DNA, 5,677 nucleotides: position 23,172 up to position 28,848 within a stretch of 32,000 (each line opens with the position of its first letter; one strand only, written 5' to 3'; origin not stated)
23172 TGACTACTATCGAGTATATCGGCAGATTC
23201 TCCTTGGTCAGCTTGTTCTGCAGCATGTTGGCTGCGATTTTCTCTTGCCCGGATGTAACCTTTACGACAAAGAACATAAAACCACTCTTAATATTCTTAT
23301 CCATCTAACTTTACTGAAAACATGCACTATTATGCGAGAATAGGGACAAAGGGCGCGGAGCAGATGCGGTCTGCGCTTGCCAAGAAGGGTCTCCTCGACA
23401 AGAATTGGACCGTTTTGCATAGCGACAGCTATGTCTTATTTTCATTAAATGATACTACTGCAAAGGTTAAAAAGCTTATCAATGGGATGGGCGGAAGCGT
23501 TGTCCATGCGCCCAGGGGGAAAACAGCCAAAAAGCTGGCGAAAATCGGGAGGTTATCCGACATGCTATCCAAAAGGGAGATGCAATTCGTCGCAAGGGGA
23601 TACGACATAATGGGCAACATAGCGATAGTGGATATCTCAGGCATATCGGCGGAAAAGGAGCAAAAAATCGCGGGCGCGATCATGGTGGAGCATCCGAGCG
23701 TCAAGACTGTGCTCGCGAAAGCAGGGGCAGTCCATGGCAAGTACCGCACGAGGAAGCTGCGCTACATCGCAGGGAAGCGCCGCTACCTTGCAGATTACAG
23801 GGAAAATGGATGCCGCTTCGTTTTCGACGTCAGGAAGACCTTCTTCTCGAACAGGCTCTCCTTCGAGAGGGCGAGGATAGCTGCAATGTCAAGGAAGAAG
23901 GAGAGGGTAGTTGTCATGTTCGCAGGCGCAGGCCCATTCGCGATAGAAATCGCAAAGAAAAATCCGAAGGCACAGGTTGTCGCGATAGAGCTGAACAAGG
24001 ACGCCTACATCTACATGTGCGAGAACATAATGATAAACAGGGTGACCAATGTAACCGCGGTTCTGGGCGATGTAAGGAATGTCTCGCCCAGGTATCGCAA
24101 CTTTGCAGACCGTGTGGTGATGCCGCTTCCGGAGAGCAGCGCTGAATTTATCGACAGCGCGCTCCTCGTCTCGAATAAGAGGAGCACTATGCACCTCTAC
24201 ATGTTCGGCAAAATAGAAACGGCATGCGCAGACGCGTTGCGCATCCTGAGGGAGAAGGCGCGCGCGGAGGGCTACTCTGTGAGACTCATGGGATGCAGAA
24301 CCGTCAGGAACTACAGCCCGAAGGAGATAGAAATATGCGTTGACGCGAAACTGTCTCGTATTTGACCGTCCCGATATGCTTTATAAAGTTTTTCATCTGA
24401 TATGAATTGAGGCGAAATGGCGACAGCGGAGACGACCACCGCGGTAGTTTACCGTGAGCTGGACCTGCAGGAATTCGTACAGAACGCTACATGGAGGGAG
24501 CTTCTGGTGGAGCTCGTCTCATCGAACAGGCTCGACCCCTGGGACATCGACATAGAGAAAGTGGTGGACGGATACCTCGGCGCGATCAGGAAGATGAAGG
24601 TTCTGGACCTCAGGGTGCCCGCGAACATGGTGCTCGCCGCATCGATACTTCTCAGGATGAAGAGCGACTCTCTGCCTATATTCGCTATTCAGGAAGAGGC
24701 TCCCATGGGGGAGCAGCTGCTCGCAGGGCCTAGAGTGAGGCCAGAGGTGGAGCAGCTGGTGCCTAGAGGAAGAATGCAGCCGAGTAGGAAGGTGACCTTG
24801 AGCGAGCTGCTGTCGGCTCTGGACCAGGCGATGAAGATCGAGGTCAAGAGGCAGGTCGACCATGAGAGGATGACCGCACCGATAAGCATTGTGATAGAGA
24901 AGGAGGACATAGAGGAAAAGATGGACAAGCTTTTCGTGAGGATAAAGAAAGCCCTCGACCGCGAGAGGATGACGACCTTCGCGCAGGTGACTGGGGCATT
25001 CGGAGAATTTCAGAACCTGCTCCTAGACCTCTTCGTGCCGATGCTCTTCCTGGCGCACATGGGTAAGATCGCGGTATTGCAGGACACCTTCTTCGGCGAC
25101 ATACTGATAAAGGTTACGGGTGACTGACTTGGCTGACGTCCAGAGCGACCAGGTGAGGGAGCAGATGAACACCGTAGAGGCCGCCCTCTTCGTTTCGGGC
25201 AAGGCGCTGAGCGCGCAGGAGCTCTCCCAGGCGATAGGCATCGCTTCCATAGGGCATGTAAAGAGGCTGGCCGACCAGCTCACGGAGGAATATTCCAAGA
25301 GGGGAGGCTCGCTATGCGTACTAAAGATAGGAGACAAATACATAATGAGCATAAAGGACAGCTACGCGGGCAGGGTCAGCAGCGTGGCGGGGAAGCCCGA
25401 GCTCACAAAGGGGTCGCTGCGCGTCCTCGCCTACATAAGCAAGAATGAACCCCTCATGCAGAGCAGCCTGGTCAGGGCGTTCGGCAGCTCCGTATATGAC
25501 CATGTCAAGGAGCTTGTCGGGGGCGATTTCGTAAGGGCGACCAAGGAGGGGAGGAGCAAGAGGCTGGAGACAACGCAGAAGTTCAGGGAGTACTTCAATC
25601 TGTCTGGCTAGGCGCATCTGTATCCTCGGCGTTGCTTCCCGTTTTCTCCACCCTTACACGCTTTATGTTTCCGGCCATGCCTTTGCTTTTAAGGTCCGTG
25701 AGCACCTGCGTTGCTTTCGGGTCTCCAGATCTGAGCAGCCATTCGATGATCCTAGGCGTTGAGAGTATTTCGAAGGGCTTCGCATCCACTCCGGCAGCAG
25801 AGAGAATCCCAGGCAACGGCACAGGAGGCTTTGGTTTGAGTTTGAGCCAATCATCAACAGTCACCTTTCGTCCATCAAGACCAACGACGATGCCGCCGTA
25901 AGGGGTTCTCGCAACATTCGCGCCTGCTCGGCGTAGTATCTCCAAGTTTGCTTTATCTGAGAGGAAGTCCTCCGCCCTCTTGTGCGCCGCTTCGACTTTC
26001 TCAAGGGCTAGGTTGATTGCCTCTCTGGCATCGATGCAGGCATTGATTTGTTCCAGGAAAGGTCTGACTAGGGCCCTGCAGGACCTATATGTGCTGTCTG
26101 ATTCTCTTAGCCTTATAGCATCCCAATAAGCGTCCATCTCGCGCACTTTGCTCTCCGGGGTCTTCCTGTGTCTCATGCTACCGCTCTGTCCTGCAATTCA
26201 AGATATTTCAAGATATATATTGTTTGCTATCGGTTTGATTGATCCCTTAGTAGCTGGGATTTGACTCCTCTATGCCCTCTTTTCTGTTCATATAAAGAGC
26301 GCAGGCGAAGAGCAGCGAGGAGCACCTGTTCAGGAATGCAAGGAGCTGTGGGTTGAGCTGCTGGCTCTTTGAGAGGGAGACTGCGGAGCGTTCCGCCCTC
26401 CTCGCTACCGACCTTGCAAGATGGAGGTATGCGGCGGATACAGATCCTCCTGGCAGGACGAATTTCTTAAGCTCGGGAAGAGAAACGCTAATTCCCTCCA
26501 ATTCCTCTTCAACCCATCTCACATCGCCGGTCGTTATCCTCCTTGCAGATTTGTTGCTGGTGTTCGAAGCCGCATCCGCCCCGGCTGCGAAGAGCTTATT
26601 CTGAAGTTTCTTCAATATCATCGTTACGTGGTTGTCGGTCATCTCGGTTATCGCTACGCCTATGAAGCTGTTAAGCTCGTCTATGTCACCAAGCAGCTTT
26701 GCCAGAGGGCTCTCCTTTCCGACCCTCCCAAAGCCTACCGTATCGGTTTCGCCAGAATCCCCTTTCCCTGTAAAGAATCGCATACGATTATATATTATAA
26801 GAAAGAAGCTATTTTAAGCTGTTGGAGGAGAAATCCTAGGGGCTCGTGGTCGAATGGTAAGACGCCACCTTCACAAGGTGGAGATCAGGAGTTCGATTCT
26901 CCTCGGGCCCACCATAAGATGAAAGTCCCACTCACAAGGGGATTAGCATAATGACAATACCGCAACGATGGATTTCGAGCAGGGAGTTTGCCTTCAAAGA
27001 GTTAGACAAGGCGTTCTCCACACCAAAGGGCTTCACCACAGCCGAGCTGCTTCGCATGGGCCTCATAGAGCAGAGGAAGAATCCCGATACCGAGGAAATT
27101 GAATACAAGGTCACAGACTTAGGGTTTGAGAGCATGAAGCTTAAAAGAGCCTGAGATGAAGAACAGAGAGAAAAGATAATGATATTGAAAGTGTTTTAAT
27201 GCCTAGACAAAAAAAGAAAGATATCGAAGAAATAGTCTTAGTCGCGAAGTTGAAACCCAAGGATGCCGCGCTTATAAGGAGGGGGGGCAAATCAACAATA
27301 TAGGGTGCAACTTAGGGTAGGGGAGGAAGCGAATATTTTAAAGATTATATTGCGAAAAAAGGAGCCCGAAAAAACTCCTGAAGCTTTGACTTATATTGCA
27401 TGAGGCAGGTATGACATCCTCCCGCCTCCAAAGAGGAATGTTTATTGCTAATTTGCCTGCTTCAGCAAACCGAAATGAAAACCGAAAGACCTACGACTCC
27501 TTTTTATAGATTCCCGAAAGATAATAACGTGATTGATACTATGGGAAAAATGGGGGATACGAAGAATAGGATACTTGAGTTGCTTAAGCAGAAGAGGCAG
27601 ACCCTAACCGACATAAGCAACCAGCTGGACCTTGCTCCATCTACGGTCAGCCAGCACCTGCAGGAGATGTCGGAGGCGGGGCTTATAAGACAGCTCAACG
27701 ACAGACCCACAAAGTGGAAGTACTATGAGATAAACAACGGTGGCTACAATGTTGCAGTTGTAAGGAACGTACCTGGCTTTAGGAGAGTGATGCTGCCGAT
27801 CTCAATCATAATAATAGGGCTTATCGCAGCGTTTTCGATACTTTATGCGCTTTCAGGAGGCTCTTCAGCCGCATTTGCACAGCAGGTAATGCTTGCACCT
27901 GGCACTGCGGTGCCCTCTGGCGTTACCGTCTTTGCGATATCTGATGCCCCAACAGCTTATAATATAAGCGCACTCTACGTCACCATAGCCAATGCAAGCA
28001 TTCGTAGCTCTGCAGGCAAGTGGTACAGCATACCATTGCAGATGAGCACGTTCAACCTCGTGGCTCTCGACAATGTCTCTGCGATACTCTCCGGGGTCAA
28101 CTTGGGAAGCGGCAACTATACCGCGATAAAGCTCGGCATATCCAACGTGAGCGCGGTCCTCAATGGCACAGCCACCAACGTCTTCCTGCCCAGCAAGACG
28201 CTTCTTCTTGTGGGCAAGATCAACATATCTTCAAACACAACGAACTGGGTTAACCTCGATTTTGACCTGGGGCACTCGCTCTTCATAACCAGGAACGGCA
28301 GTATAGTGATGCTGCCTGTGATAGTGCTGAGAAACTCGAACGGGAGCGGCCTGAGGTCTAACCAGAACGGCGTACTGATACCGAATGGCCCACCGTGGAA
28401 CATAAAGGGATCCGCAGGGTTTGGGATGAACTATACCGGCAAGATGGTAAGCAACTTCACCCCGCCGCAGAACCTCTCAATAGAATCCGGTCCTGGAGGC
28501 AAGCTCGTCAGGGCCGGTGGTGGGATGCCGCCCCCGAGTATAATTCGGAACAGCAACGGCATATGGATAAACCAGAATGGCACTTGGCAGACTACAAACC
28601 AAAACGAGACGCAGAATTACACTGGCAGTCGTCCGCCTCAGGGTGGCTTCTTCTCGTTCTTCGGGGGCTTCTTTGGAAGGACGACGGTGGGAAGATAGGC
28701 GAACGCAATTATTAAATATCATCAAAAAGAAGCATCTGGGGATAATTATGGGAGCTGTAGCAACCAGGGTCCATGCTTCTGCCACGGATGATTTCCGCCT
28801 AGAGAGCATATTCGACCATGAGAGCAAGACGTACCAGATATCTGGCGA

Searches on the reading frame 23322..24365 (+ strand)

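Call 84: search_protein_families(library=pfam, proteins=[window:23322-24365:+], max_evalue=0.00001)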
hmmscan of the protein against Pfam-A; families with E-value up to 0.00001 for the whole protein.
window:23322-24365:+ (347 aa): 2 families
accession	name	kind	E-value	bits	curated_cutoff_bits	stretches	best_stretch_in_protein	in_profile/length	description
PF02475.24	TRM5-TYW2_MTfase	-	5e-41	140.8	28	1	159-320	3-163/164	TRM5/TYW2 methyltransferase domain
PF25133.1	TYW2_N_2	-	1.7e-14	54.1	27.7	1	78-153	5-78/79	TYW2 N-terminal domain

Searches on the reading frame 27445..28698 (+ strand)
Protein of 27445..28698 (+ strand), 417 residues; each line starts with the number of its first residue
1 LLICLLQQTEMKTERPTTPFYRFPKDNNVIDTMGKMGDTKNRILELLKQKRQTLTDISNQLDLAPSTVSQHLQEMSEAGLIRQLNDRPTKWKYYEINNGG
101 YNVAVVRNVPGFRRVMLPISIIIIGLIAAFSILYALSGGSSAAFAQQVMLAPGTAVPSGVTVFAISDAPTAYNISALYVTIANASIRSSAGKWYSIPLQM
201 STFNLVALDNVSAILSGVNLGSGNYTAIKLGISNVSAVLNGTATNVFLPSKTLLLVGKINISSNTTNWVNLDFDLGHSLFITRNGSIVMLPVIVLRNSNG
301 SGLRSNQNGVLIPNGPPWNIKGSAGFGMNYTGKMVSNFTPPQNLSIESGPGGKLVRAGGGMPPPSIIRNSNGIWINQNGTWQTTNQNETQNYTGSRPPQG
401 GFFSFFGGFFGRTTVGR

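Call 84: search_protein_families(library=pfam, proteins=[window:27445-28698:+], max_evalue=0.00001)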
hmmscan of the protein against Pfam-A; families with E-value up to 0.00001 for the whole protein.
window:27445-28698:+ (417 aa): 5 families
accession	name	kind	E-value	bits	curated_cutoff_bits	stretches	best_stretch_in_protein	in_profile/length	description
PF14321.11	DUF4382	-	3.2e-13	50.5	25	1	163-291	6-136/136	Domain of unknown function (DUF4382)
PF01022.26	HTH_5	-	4.4e-11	42.9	22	1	39-82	3-46/47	Bacterial regulatory protein, arsR family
PF09339.16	HTH_IclR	-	1.3e-08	34.9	22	1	42-83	7-50/52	IclR helix-turn-helix domain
PF12840.13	HTH_20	-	4.8e-08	33.3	27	1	42-82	8-49/51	Helix-turn-helix domain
PF13412.12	HTH_24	-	4.8e-08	32.9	21.9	1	38-82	3-48/48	Winged helix-turn-helix DNA-binding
